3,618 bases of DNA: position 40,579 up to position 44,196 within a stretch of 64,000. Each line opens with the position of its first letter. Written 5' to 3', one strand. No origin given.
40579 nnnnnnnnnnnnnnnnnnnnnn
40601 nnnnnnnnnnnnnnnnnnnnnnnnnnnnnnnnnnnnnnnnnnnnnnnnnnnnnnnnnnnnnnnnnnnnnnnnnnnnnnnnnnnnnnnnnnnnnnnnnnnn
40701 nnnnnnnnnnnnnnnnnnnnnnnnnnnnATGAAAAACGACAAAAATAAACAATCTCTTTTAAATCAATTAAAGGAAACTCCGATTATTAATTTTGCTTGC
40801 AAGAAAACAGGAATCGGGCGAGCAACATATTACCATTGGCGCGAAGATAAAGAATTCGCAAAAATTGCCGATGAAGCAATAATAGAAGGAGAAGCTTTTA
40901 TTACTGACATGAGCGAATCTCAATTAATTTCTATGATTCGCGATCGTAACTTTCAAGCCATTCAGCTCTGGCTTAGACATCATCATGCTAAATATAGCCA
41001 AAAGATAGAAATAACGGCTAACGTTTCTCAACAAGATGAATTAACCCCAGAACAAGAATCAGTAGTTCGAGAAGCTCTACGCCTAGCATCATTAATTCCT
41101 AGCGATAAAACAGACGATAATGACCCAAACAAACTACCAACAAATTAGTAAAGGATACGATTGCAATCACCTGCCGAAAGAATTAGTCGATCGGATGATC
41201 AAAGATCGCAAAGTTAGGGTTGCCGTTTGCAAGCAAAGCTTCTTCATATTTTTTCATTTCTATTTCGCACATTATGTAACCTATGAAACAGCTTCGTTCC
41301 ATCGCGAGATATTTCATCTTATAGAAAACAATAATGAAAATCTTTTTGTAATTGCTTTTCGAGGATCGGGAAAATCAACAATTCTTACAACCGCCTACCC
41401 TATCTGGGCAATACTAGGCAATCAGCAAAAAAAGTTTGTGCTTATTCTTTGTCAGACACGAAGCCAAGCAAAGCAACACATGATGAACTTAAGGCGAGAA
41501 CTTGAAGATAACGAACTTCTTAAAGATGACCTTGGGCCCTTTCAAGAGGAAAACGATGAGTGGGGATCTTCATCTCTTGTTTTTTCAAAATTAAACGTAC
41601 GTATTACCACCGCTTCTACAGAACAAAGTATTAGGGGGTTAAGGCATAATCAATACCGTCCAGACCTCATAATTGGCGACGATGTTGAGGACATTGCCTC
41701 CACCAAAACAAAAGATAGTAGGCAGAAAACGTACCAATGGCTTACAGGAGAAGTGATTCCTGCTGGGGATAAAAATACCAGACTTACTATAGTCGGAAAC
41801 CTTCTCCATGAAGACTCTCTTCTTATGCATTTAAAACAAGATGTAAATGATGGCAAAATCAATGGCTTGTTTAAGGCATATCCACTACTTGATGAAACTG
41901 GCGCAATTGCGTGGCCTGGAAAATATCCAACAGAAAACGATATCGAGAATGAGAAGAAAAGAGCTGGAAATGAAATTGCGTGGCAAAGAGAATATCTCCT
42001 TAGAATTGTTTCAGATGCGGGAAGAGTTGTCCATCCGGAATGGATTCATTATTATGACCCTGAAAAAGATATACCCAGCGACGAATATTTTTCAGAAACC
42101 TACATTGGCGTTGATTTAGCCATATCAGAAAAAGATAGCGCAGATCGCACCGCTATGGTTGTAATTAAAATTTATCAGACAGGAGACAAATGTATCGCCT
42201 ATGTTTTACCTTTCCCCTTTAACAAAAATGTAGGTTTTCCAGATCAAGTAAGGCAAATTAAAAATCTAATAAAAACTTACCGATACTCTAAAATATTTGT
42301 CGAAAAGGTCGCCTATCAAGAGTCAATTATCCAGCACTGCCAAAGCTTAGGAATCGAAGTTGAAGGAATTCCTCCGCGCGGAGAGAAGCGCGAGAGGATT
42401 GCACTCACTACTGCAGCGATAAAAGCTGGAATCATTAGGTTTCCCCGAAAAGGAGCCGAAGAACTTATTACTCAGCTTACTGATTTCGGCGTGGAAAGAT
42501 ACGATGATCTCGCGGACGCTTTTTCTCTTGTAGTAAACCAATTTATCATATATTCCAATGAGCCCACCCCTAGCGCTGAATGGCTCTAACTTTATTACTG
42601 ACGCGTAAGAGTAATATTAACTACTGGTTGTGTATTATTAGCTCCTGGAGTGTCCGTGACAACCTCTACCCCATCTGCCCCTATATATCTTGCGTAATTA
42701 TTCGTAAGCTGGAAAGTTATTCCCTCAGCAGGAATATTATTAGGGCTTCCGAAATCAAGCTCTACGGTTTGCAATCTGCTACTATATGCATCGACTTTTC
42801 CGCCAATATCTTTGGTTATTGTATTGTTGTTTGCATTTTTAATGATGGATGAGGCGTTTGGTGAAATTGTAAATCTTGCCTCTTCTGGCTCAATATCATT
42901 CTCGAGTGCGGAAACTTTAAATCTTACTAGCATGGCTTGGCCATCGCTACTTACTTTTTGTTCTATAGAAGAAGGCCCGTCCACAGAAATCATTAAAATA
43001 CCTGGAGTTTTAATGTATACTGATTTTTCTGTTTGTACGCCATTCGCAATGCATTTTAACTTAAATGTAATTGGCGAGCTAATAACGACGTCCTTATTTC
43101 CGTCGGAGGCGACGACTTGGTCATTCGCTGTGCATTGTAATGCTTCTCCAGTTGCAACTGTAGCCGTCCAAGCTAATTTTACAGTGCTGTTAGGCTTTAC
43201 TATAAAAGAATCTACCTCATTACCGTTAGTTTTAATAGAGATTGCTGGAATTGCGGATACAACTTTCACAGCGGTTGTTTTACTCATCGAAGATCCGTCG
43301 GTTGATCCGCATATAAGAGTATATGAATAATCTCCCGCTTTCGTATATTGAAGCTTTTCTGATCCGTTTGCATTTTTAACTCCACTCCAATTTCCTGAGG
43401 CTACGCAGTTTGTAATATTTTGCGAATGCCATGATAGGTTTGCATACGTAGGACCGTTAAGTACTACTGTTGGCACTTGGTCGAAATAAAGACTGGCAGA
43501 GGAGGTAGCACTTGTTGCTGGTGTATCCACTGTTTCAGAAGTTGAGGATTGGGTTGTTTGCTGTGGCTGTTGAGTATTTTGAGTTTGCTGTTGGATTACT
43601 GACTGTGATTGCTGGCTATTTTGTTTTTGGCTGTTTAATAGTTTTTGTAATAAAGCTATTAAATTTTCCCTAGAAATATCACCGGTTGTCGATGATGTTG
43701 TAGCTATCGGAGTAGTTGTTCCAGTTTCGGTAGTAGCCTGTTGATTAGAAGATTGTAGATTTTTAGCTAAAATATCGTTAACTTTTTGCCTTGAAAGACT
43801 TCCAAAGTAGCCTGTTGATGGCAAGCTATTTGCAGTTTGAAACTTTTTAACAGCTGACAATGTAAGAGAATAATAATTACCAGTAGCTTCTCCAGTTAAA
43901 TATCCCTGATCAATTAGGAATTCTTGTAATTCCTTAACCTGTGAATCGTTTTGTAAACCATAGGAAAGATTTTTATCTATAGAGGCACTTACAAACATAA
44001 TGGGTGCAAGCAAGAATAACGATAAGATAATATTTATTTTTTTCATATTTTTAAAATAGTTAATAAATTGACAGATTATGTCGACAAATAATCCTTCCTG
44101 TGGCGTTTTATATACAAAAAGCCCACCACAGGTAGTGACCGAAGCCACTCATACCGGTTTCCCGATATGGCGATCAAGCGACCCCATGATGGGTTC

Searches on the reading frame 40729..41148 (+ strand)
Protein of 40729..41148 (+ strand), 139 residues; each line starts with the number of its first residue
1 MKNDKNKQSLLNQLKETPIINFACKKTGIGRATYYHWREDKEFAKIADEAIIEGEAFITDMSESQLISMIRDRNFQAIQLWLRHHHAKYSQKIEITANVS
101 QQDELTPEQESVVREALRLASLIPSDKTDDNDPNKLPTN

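Call 31: search_protein_families(library=phrogs, proteins=[window:40729-41148:+], max_evalue=0.001)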
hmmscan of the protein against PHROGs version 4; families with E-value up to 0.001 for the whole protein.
window:40729-41148:+ (139 aa): 5 families
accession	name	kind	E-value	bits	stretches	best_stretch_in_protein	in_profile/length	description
phrog_24579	-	head and packaging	5.6e-06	27.4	1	8-100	22-113/126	terminase small subunit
phrog_4102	-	head and packaging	3.9e-05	24.9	1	4-114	17-137/166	terminase small subunit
phrog_4044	-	head and packaging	0.00023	21.7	1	5-51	27-74/180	terminase small subunit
phrog_157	-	integration and excision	0.00033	20.8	1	2-51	200-252/580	transposase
phrog_2538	-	head and packaging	0.00067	20.8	0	2-106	2-112/129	terminase small subunit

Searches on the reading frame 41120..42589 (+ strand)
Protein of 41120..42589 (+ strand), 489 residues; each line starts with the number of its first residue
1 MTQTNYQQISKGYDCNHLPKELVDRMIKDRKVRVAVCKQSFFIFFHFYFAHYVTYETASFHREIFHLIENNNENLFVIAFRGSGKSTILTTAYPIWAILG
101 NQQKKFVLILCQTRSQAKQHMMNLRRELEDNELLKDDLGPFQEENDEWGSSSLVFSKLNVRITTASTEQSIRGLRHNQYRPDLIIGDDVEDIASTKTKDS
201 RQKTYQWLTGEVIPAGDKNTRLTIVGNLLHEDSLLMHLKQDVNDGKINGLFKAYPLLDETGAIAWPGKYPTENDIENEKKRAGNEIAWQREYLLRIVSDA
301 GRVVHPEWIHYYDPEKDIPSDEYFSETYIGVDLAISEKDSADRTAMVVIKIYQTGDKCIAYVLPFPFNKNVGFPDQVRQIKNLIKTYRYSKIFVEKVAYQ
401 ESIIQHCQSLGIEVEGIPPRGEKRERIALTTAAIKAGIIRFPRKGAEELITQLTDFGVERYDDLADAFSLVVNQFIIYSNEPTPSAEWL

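Call 30: search_protein_families(library=pfam, proteins=[window:41120-42589:+], max_evalue=0.001)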
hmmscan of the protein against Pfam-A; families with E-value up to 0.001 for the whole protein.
window:41120-42589:+ (489 aa): 2 families
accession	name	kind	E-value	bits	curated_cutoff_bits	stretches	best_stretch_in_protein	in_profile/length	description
PF00270.35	DEAD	-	3.6e-05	24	26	1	61-132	4-73/167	DEAD/DEAH box helicase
PF04851.21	ResIII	-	0.00064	20.1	22.5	0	62-187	13-132/164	Type III restriction enzyme, res subunit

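Call 31: search_protein_families(library=phrogs, proteins=[window:41120-42589:+], max_evalue=0.001)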
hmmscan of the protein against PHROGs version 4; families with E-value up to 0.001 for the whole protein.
window:41120-42589:+ (489 aa): 10 families
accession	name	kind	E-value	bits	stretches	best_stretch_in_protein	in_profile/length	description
phrog_38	-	head and packaging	1.9e-79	269.2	1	25-479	258-707/760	terminase large subunit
phrog_5573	-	head and packaging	9.9e-15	55.6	1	255-472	18-231/250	terminase large subunit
phrog_14112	-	unknown function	9.1e-12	45.9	1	67-211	97-242/247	-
phrog_4758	-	head and packaging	1e-09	39.1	1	37-244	16-223/243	terminase large subunit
phrog_979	-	head and packaging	2.3e-07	30.9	1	324-473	433-597/642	terminase large subunit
phrog_9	-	head and packaging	3.7e-05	23.8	0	246-401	404-573/812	terminase large subunit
phrog_28155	-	head and packaging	4.1e-05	24.5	1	70-218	57-193/260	terminase large subunit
phrog_20726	-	unknown function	7.3e-05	23.5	1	327-405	3-80/199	-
phrog_5909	-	head and packaging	7.8e-05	22.9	1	322-451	103-227/285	terminase large subunit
phrog_17672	-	head and packaging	0.0002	21.4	0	61-203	54-194/395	terminase large subunit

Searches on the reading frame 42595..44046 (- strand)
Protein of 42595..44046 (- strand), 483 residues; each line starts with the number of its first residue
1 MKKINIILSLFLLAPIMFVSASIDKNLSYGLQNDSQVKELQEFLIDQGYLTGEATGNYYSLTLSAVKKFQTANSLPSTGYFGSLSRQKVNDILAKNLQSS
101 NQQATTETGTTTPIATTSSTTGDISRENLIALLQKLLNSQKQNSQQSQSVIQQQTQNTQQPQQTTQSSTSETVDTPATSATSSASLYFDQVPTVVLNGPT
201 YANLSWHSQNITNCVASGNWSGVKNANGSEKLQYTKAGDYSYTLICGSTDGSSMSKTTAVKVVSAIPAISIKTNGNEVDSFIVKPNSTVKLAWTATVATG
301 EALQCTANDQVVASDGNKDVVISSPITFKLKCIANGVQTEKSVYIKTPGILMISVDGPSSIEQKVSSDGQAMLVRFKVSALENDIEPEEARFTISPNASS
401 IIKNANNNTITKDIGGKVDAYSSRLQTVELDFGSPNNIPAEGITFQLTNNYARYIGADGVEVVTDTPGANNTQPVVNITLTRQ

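Call 30: search_protein_families(library=pfam, proteins=[window:42595-44046:-], max_evalue=0.001)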
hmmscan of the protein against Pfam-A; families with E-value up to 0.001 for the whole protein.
window:42595-44046:- (483 aa): 1 family
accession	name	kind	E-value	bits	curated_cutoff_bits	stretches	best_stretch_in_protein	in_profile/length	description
PF01471.23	PG_binding_1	-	2e-11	44.3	23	1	34-83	2-51/57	Putative peptidoglycan binding domain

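Call 31: search_protein_families(library=phrogs, proteins=[window:42595-44046:-], max_evalue=0.001)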
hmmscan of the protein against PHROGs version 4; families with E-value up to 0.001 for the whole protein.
window:42595-44046:- (483 aa): 2 families
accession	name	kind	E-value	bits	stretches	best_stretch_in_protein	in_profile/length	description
phrog_2649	-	lysis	2.2e-05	25.5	1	23-101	171-243/261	endolysin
phrog_1224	-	head and packaging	2.4e-05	24.8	1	32-152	282-398/438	endolysin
